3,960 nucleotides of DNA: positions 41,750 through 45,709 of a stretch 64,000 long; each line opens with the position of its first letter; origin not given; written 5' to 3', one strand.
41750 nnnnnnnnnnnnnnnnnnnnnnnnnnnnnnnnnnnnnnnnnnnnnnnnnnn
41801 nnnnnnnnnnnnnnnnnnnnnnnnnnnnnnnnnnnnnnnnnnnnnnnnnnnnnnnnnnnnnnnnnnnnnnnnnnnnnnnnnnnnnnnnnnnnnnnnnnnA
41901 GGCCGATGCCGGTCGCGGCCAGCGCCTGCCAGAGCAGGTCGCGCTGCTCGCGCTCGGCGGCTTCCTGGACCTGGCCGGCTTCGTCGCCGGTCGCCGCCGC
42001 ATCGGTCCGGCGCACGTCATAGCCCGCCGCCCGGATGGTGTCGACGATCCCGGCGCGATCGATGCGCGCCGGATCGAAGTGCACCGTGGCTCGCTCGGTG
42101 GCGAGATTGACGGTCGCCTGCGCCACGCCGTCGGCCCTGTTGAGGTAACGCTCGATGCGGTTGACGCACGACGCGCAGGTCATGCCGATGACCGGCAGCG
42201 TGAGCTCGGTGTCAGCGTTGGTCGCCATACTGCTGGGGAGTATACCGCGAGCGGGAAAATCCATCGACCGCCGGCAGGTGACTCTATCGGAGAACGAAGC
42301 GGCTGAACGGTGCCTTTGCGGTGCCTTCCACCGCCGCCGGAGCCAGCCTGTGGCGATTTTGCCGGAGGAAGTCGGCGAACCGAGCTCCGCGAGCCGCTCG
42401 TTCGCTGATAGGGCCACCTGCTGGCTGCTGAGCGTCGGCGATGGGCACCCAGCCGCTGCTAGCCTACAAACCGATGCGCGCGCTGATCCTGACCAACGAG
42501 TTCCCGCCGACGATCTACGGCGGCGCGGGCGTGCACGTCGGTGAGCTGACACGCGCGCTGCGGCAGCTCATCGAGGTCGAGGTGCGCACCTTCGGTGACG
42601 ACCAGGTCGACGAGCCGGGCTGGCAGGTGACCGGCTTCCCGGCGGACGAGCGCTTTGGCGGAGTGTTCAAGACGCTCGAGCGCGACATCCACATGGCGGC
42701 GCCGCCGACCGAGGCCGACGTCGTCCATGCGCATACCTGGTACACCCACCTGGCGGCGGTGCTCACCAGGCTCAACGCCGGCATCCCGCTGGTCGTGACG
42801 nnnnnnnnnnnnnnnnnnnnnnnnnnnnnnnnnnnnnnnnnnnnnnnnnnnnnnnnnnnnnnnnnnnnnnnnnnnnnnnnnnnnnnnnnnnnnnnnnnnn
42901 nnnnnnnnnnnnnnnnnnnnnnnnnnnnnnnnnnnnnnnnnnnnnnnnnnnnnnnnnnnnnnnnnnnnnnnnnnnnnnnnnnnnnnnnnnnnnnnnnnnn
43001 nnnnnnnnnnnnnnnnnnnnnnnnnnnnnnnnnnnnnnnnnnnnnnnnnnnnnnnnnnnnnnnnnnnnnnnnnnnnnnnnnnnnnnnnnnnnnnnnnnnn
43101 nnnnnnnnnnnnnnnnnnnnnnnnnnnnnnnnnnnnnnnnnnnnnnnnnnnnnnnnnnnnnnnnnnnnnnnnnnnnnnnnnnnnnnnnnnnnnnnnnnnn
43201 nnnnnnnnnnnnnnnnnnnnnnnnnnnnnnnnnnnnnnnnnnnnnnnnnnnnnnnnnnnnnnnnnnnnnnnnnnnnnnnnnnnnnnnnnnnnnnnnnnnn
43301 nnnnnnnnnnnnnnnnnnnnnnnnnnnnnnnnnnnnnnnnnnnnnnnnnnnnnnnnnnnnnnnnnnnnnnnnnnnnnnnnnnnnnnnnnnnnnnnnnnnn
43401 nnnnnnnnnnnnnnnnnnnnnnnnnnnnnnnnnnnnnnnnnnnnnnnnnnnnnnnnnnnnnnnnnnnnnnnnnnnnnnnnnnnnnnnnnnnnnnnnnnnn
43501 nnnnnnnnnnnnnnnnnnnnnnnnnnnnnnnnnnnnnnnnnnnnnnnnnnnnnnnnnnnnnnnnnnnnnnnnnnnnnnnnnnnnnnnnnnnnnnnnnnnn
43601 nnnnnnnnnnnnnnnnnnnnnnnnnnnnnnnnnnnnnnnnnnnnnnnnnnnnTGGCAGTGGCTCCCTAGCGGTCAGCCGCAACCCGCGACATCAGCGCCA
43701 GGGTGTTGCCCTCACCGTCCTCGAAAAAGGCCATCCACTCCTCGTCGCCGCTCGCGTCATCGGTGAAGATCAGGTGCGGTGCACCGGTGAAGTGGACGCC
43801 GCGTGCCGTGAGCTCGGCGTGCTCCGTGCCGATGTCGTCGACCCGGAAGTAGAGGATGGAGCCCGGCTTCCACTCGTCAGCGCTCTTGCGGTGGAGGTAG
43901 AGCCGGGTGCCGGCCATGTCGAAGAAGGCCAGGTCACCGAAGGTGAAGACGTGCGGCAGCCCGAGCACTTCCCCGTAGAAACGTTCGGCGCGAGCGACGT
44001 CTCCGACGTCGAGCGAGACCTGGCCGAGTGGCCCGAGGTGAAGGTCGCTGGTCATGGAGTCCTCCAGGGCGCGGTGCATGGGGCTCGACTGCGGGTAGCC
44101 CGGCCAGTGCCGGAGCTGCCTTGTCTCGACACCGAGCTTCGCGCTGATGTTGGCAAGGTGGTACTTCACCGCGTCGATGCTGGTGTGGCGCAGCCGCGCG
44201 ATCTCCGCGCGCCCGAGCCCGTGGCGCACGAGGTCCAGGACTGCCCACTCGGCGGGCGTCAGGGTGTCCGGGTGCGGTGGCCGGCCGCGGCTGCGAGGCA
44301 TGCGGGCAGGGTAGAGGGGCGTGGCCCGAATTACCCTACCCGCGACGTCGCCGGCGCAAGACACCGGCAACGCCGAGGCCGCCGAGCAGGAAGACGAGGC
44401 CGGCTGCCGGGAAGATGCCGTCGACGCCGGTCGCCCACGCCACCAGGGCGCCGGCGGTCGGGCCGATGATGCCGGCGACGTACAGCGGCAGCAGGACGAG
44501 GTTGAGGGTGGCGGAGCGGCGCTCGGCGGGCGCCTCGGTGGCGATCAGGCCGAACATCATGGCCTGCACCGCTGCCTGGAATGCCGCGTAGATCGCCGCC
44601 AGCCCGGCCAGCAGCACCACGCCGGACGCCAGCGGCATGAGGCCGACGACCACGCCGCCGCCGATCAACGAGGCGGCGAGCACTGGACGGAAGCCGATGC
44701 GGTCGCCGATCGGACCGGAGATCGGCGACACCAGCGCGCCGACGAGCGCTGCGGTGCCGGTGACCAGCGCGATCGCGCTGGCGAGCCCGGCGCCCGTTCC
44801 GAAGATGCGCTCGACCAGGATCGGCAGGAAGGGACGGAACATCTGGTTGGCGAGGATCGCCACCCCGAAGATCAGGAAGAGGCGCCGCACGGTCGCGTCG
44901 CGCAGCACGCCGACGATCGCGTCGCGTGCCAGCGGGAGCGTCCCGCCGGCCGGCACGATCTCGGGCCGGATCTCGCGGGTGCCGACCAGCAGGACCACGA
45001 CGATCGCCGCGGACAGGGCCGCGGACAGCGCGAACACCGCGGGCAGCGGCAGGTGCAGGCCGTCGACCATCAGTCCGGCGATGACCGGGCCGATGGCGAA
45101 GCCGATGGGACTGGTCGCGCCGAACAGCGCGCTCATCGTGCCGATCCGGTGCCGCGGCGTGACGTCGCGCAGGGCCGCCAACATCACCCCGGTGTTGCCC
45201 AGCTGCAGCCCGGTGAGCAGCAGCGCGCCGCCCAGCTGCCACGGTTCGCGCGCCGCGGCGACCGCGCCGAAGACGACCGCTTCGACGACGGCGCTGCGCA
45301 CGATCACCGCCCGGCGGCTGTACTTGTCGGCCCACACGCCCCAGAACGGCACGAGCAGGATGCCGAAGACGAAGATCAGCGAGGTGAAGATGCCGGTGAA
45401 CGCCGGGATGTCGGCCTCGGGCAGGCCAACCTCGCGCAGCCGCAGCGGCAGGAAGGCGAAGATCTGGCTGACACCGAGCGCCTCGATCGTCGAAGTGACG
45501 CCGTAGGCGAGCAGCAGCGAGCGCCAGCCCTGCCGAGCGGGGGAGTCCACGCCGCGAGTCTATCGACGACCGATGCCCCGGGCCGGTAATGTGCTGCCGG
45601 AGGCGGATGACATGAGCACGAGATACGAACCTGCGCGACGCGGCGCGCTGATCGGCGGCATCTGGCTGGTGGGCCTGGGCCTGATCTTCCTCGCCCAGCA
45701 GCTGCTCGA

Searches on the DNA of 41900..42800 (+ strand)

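Call 9: search_rna_families(source=window, start=41900, end=42800, threshold=evalue, max_evalue=10, show_alignments=3)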
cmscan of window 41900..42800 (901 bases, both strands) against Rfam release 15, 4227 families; matches with E-value up to 10: 7.
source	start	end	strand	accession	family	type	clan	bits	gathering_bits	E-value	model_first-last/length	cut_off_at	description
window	42270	42425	+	RF04104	MIR918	Gene; miRNA;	-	22.8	268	0.12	1-265/265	no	MIR918 microRNA precursor family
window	42299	42337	+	RF03774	mir-2110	Gene; miRNA;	-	21.4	90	0.38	19-57/75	no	mir-2110 microRNA precursor family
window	42267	42428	-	RF04104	MIR918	Gene; miRNA;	-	19.7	268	0.57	1-265/265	no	MIR918 microRNA precursor family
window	41963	42030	-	RF03108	Methylosinus-1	Gene; sRNA;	-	18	145.1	0.1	1-214/214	no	Methylosinus-1 RNA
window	42422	42542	-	RF02237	asX3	Gene; sRNA;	-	16.9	40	0.67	1-182/182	no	Xanthomonas sRNA asX3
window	42086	42178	-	RF02421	Bp1_684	Gene; sRNA;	-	15.5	44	1.2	11-111/113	no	Burkholderia sRNA Bp1_Cand684_SIPHT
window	42369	42446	+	RF01552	TB9Cs1H2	Gene; snRNA; snoRNA; HACA-box;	-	15.1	35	9.4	1-86/86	no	Trypanosomatid snoRNA TB9Cs1H2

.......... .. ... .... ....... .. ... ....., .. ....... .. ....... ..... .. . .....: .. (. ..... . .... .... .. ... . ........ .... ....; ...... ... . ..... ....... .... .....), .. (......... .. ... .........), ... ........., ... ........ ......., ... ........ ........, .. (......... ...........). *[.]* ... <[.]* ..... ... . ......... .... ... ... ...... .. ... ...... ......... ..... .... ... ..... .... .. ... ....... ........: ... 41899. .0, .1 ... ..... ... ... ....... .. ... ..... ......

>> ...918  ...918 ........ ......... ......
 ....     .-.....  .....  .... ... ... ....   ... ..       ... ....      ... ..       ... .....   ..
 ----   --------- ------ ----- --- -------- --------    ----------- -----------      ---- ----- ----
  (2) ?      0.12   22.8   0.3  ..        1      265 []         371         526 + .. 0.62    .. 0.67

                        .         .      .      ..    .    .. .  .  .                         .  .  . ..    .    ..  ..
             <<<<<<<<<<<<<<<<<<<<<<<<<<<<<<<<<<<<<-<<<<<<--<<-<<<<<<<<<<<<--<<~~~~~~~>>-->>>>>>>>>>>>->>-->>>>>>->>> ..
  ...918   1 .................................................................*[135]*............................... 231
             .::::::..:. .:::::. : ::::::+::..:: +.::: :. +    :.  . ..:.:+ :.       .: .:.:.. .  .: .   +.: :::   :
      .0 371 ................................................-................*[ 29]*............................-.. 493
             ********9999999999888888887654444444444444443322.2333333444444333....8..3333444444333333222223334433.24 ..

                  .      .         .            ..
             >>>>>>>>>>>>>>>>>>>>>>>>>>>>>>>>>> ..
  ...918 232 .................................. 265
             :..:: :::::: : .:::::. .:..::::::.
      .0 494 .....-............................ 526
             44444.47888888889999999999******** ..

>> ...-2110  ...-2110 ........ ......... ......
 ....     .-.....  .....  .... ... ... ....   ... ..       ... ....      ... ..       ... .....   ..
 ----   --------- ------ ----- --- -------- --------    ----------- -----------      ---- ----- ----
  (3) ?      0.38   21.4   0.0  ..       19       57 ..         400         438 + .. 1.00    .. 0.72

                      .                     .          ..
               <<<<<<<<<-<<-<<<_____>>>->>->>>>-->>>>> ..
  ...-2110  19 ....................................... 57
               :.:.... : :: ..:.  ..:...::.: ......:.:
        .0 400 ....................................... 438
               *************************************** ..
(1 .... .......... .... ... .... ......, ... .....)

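Call 43: search_dna_similar(query=window:42262-42432:+, collection=plasmids, mode=distant, max_evalue=0.01)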
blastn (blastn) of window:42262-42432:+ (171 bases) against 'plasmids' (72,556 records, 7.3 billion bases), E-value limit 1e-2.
No match.

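Call 66: search_dna_similar(query=window:42262-42432:+, collection=phages, mode=distant, max_evalue=0.1)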
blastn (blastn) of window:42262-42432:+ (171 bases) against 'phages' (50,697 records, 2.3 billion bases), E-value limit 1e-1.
No match.

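Call 74: build_rna_model(alignment_id=A6, structure=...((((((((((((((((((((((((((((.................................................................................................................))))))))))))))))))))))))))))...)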
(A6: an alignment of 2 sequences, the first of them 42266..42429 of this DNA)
Model R1 built from alignment A6 (2 sequences, 175 columns); structure: as given.
model positions 175; base pairs 28; branch points 0; effective number of sequences 1.46; information 0.591 bits per position. Calibrated on 0.2 Mb of random sequence (short: E-values are rough).
structure used (alignment columns):
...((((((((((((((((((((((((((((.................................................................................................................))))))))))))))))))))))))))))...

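Call 75: search_with_rna_model(model_id=R1, sources=[window, L003, L004, L013, L014, L015, L016, L017, L018, L019, L020, L021, L022, L023, L026, L027, L034, L035, L036], max_evalue=10)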
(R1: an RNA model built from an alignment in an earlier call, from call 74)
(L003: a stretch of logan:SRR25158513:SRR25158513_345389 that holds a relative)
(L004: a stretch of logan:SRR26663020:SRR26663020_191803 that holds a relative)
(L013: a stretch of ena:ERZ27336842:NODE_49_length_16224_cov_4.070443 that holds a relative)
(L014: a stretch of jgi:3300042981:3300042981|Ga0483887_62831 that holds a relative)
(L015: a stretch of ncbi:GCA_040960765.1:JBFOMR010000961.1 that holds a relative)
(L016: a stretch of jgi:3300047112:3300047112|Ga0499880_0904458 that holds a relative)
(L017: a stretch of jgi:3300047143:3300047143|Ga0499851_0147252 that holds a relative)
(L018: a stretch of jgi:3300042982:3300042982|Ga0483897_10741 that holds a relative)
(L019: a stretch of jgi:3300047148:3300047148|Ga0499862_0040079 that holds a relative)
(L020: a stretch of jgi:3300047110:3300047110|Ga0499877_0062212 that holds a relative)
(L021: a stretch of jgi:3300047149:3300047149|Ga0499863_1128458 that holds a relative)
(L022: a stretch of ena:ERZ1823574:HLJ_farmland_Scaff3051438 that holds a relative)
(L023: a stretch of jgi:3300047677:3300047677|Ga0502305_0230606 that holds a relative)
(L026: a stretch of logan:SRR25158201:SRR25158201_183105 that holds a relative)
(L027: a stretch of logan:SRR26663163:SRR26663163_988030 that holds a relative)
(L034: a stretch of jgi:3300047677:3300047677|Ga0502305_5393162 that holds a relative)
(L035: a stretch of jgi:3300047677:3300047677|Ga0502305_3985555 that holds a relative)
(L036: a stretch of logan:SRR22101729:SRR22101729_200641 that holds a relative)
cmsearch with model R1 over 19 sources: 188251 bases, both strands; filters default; matches with E-value up to 10: 183.
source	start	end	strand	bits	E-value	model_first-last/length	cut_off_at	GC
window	42266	42429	+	182.3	5.6e-36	1-175/175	no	0.67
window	53140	53303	+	182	6.3e-36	1-175/175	no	0.66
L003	797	960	-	182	6.3e-36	1-175/175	no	0.66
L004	891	1054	-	182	6.3e-36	1-175/175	no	0.66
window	42266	42429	-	51.7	6.7e-09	1-175/175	no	0.67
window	53140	53301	-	37.3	6.4e-06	1-175/175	no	0.66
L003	799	960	+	37.3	6.4e-06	1-175/175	no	0.66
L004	893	1054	+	37.3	6.4e-06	1-175/175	no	0.66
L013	9934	9984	+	24.1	0.0035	1-175/175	no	0.69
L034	5938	6075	-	19.8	0.028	1-175/175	no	0.65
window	32515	32586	+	14.9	0.28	1-175/175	no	0.72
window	12202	12257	+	13.8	0.48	1-175/175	no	0.79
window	30436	30538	-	13.7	0.51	1-175/175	no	0.68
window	17976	17999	+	13.4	0.57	1-175/175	no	0.71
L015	5303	5349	-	13.4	0.58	1-175/175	no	0.79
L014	7309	7358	-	12.6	0.84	1-175/175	no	0.72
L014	15202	15275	+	12.5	0.89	1-175/175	no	0.77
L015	1641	1749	+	12.2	1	1-175/175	no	0.7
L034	5348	5397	+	12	1.1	87-144/175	no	0.6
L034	156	207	-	12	1.1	1-175/175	no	0.71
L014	6857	6893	+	11.9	1.2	1-175/175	no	0.84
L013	6886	6922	+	11.9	1.2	1-175/175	no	0.84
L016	2231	2343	-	11.5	1.4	1-175/175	no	0.71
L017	5184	5296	-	11.5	1.4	1-175/175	no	0.71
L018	3634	3746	-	11.5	1.4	1-175/175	no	0.71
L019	3074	3186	-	11.5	1.4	1-175/175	no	0.71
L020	4324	4436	-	11.5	1.4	1-175/175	no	0.71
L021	4216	4328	-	11.5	1.4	1-175/175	no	0.71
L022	3602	3714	-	11.5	1.4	1-175/175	no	0.71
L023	3687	3799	-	11.5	1.4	1-175/175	no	0.71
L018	5574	5608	-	11.2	1.6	1-175/175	no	0.77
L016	4171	4205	-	11.2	1.6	1-175/175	no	0.77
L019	5014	5048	-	11.2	1.6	1-175/175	no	0.77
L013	7258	7290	-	10.9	1.9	1-175/175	no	0.79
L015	1169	1209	-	10.7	2.1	1-175/175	no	0.71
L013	15451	15500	+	10.6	2.2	1-175/175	no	0.74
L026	653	748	+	10.6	2.2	1-175/175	no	0.75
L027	644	739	+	10.6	2.2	1-175/175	no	0.75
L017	2601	2634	-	10.5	2.3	1-175/175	no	0.76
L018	1051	1084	-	10.5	2.3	1-175/175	no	0.76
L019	491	524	-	10.5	2.3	1-175/175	no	0.76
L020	1735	1768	-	10.5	2.3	1-175/175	no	0.76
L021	1633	1666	-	10.5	2.3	1-175/175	no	0.76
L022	1019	1052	-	10.5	2.3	1-175/175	no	0.76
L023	1104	1137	-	10.5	2.3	1-175/175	no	0.76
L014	15070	15154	+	10.4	2.5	1-175/175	no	0.78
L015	17020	17087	-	10.3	2.5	1-175/175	no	0.75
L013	4387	4456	-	10.3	2.5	1-175/175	no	0.81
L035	1137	1173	-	10.3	2.6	1-175/175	no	0.76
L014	6940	6968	+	10.2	2.7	1-175/175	no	0.86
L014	7054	7089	+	10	2.9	1-175/175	no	0.81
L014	12038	12115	+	9.9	3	1-175/175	no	0.71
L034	4995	5021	+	9.8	3.1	1-175/175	no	0.78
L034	4995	5020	-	9.8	3.2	1-175/175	no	0.77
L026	1466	1509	+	9.7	3.3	1-175/175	no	0.77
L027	1457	1500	+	9.7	3.3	1-175/175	no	0.77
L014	8920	8975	+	9.7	3.4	1-175/175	no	0.7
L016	2157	2205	-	9.6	3.5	1-175/175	no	0.71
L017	5110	5158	-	9.6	3.5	1-175/175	no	0.71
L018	3560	3608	-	9.6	3.5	1-175/175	no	0.71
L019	3000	3048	-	9.6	3.5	1-175/175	no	0.71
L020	4250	4298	-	9.6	3.5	1-175/175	no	0.71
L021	4142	4190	-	9.6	3.5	1-175/175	no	0.71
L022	3528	3576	-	9.6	3.5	1-175/175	no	0.71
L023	3613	3661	-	9.6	3.5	1-175/175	no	0.71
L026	1601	1645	-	9.6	3.5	97-144/175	no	0.78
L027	1592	1636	-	9.6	3.5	97-144/175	no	0.78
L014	2591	2728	-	9.6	3.5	1-175/175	no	0.72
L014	13911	13951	+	9.4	3.9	1-175/175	no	0.76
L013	13939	13979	+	9.4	3.9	1-175/175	no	0.76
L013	13861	13937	+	9.2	4.2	1-175/175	no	0.7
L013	11088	11140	+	9.2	4.2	1-175/175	no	0.81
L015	3656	3719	+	9.2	4.3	1-175/175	no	0.78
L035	6069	6088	+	9.2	4.3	1-175/175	no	0.7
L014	15761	15803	-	8.9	5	1-175/175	no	0.77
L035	6155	6215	+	8.8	5.1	1-175/175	no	0.75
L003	83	188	+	8.8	5.2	1-175/175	no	0.64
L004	22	138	+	8.7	5.3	1-175/175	no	0.69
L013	3285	3324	+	8.7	5.3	1-175/175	no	0.73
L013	5373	5418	+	8.6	5.5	1-175/175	no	0.72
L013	8278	8302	+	8.6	5.7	1-175/175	no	0.68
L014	8227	8267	+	8.3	6.4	1-175/175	no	0.73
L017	450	490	+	8.3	6.5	1-175/175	no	0.66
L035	676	697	-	8.3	6.5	1-175/175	no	0.77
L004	10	39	-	8.3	6.5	1-175/175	no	0.8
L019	2096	2179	+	8.1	7.1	1-175/175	no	0.77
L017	219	240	+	8.1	7.1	1-175/175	no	0.77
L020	3340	3423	+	8.1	7.2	1-175/175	no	0.77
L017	4206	4289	+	8.1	7.2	1-175/175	no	0.77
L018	2656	2739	+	8.1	7.2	1-175/175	no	0.77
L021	3238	3321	+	8.1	7.2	1-175/175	no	0.77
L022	2624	2707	+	8.1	7.2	1-175/175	no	0.77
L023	2709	2792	+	8.1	7.2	1-175/175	no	0.77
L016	1253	1336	+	8.1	7.2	1-175/175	no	0.77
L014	7229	7261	-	8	7.4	1-175/175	no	0.79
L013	15115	15183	+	8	7.5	1-175/175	no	0.75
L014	8083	8121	+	7.9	8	21-155/175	no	0.79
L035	1485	1522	-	7.9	8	1-175/175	no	0.71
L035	1202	1262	-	7.8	8.1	77-144/175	no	0.72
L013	5232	5301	+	7.8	8.3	1-175/175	no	0.79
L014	4636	4688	+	7.8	8.4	1-175/175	no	0.68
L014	2695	2728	+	7.8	8.4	1-175/175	no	0.82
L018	651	774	+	7.7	8.6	1-175/175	no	0.71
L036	128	150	+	7.7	8.7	121-144/175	no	0.61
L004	405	427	+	7.7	8.7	121-144/175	no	0.61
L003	311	333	+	7.7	8.7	121-144/175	no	0.61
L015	14213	14240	-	7.7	8.7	1-175/175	no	0.79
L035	1308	1378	-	7.7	8.8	1-175/175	no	0.76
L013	14422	14460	+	7.6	9.2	95-144/175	no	0.82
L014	14394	14432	+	7.6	9.2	95-144/175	no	0.82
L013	8124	8164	+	7.6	9.2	1-175/175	no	0.8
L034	2515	2542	-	7.5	9.5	1-175/175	no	0.68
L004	1127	1249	-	7.5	9.5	1-175/175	no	0.71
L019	95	124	+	7.5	9.7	1-175/175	no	0.8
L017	2205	2234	+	7.5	9.7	1-175/175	no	0.8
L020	1339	1368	+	7.5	9.7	1-175/175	no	0.8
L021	1237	1266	+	7.5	9.7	1-175/175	no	0.8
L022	623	652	+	7.5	9.7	1-175/175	no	0.8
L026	1782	1812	-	7.5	9.8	1-175/175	no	0.81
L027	1773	1803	-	7.5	9.8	1-175/175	no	0.81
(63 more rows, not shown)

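Call 76: search_with_rna_model(model_id=R1, source=L034, start=5800, end=6200, max_evalue=1, show_alignments=1)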
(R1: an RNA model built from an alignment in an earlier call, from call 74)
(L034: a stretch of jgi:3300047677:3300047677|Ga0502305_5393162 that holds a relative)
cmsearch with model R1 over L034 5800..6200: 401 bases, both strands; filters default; matches with E-value up to 1: 1.
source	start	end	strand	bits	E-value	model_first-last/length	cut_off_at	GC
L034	5938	6075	-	19.8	5.9e-05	1-175/175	no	0.65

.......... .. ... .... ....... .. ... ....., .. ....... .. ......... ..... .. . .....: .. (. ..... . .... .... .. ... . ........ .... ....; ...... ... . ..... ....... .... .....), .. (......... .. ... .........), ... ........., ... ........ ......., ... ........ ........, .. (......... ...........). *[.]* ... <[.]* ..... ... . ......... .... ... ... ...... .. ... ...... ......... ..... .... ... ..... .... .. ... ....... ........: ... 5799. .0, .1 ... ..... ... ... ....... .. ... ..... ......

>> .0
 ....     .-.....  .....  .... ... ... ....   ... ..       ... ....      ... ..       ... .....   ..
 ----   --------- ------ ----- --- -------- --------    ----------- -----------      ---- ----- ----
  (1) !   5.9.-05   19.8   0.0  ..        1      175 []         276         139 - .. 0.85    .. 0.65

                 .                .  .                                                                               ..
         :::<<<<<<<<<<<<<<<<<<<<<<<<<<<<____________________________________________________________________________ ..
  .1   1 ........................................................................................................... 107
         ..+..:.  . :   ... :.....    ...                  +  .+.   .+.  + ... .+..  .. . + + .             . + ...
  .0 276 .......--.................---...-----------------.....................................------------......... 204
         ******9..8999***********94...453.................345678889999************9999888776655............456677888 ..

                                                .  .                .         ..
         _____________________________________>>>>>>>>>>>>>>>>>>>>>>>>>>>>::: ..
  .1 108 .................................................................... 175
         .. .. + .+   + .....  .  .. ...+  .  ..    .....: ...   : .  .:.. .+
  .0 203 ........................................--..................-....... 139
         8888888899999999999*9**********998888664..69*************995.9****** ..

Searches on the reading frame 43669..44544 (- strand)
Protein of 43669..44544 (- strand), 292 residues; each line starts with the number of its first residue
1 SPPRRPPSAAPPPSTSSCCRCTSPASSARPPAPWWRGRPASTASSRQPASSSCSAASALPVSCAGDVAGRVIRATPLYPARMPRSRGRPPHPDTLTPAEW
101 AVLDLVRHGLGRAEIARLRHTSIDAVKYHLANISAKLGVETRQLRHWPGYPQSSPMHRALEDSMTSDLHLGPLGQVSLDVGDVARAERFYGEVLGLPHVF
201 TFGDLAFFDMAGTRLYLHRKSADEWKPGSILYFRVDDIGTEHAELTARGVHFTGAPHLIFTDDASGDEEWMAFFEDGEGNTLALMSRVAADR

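Call 28: search_protein_families(library=pfam, proteins=[window:43669-44544:-], max_evalue=0.01)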
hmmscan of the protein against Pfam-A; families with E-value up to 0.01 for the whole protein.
window:43669-44544:- (292 aa): 4 families
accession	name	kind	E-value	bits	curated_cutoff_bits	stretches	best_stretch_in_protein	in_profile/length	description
PF00903.31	Glyoxalase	-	1.6e-07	32.2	20.6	1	174-282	3-119/121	Glyoxalase/Bleomycin resistance protein/Dioxygenase superfamily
PF00196.25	GerE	-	4.5e-07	29.9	23.5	1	93-143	1-51/57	Bacterial regulatory proteins, luxR family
PF18029.7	Glyoxalase_6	-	0.0021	19.2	23.6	1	175-282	1-103/106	Glyoxalase-like domain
PF22677.2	Ble-like_N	-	0.0062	16.7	24.5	0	178-196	7-25/41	Bleomycin resistance protein-like N-terminal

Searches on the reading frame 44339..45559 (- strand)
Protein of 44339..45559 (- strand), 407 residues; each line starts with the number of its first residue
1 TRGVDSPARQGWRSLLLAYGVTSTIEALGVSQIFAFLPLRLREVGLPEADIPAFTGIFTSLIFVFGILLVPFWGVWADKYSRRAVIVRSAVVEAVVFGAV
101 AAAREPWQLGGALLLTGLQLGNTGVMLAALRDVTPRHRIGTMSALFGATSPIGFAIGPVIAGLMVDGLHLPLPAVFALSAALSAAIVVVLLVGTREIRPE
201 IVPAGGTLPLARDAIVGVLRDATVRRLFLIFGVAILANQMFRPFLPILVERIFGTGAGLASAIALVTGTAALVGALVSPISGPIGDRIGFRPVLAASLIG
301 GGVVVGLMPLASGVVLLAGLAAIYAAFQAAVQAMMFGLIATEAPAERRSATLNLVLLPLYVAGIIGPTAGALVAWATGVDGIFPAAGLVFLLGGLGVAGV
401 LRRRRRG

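Call 28: search_protein_families(library=pfam, proteins=[window:44339-45559:-], max_evalue=0.01)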
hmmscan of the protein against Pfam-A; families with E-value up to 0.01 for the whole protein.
window:44339-45559:- (407 aa): 2 families
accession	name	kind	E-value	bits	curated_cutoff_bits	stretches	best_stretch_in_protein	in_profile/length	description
PF07690.21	MFS_1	-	3.6e-31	108.8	33.4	2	25-254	7-233/347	Major Facilitator Superfamily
PF12832.13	MFS_1_like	-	4.8e-06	26.3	25.2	1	31-242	16-232/373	MFS_1 like family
